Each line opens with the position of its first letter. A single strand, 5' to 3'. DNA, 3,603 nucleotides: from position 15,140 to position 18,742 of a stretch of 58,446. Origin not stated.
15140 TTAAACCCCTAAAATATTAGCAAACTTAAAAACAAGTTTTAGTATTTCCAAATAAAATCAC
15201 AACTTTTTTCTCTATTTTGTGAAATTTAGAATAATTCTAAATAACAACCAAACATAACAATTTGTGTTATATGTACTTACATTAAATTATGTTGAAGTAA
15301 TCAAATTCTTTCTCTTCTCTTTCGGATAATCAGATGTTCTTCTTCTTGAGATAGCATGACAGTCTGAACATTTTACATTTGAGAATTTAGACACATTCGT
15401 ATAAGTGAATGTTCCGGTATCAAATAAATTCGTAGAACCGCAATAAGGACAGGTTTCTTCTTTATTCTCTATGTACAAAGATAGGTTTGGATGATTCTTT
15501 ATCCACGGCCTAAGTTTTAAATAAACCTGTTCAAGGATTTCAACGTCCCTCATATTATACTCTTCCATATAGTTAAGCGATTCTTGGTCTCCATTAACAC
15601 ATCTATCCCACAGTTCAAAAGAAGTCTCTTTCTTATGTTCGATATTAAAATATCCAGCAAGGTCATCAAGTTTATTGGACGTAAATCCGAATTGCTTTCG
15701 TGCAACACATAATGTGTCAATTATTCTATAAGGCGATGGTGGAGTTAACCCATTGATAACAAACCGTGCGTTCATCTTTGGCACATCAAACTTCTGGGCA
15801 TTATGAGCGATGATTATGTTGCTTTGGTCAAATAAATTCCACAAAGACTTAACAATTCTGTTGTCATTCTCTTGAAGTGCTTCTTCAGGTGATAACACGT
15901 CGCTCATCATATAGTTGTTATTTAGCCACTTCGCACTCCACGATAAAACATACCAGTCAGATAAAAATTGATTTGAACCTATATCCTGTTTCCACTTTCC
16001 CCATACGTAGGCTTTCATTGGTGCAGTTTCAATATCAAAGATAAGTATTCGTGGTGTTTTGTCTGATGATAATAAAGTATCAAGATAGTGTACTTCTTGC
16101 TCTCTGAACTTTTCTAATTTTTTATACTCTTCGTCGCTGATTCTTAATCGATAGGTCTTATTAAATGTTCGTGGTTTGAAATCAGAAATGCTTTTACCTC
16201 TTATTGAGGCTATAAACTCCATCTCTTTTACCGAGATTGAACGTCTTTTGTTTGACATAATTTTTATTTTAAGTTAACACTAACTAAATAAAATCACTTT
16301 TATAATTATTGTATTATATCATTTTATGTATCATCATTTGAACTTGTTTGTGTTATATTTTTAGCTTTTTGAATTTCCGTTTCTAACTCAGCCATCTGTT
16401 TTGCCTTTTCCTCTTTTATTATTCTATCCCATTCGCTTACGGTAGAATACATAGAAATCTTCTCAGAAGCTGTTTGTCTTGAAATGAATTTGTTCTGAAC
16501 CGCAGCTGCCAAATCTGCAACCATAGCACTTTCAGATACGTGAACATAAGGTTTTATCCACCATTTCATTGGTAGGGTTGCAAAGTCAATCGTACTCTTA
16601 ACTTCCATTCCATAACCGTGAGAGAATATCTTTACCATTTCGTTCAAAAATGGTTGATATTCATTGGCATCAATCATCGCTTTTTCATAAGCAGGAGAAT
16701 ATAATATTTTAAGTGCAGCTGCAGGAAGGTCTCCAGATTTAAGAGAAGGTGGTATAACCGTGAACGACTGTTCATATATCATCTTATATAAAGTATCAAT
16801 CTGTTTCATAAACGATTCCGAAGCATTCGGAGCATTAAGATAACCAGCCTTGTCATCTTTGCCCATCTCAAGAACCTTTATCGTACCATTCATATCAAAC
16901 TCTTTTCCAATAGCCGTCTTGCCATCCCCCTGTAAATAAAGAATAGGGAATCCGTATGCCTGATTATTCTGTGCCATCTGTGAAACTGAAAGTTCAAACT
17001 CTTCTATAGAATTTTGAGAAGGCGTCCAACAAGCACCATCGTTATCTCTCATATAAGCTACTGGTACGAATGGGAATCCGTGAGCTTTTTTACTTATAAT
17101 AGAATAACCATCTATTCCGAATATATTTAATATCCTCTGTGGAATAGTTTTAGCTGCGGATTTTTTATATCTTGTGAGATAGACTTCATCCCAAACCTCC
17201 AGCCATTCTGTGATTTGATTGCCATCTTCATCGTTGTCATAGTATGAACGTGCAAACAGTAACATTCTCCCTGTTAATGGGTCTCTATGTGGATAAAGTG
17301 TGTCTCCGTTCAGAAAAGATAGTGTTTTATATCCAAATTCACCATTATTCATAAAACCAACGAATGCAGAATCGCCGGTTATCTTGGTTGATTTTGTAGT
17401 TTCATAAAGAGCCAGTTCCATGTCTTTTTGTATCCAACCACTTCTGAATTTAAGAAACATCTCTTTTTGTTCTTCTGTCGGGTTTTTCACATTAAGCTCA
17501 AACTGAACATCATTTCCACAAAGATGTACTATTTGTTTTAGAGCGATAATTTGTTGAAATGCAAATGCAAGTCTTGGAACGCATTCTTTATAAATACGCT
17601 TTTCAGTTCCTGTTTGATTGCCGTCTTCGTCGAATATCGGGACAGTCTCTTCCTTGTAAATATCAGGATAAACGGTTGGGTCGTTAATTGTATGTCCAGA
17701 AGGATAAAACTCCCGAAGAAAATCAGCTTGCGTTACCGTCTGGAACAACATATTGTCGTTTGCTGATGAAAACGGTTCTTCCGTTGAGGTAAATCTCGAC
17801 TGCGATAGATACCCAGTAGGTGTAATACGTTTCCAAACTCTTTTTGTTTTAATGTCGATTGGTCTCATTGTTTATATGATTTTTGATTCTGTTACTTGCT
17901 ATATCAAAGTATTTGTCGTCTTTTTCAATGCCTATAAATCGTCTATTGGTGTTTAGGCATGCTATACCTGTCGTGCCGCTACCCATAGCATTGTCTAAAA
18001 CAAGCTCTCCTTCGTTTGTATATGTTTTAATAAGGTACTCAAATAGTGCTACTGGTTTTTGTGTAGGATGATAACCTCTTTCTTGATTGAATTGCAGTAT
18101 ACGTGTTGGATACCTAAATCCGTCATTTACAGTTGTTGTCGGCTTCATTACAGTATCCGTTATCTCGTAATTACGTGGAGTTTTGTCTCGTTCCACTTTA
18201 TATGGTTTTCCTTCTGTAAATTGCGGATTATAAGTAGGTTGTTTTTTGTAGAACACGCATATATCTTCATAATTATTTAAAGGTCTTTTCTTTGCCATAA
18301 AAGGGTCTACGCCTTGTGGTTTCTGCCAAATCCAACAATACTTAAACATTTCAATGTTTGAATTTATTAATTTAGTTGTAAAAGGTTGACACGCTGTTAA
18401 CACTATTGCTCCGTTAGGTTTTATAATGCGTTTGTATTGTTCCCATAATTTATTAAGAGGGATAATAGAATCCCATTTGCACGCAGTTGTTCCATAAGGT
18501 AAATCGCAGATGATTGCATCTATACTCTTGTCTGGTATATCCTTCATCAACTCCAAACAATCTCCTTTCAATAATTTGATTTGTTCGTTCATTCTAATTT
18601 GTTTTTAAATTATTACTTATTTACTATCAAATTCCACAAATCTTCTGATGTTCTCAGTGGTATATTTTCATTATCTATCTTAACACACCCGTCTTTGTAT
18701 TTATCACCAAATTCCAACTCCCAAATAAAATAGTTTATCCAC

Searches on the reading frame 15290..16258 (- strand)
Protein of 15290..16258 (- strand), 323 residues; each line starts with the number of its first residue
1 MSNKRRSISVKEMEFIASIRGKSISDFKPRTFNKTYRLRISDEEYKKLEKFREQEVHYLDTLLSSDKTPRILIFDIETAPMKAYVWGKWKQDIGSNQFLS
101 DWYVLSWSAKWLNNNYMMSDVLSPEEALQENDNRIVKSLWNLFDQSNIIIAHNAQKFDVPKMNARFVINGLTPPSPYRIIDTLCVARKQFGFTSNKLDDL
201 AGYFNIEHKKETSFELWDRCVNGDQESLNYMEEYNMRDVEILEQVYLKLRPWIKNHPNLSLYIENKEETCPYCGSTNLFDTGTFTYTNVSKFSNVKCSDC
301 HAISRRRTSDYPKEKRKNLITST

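Call 70: search_protein_families(library=pfam, proteins=[window:15290-16258:-], max_evalue=0.001)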
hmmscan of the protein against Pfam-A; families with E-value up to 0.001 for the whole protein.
window:15290-16258:- (323 aa): 3 families
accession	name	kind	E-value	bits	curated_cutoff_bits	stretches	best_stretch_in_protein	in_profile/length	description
PF13482.12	RNase_H_2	-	1.3e-10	41.9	22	1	131-248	43-163/165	RNase_H superfamily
PF01612.26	DNA_pol_A_exo1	-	2.6e-05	24.6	23.6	1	125-251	62-170/173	3'-5' exonuclease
PF00929.31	RNase_T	-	0.00053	21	24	0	141-210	79-149/164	Exonuclease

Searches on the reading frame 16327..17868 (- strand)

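Call 70: search_protein_families(library=pfam, proteins=[window:16327-17868:-], max_evalue=0.001)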
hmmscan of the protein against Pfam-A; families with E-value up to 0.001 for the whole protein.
window:16327-17868:- (514 aa): 1 family
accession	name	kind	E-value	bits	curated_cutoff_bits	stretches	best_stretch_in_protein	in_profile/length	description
PF05133.19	SPP1_portal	-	9.6e-26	91.1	25.5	1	100-494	43-405/416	Phage portal protein, SPP1 Gp6-like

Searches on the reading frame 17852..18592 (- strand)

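Call 70: search_protein_families(library=pfam, proteins=[window:17852-18592:-], max_evalue=0.001)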
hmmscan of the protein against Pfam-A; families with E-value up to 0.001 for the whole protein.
window:17852-18592:- (247 aa): 2 families
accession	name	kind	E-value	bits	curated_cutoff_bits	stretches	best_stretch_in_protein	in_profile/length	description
PF01555.25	N6_N4_Mtase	-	1e-30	107.8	26.7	1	24-232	1-219/221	DNA methylase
PF01170.24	UPF0020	-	0.00055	20.1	22.3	0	5-84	105-185/197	RMKL-like, methyltransferase domain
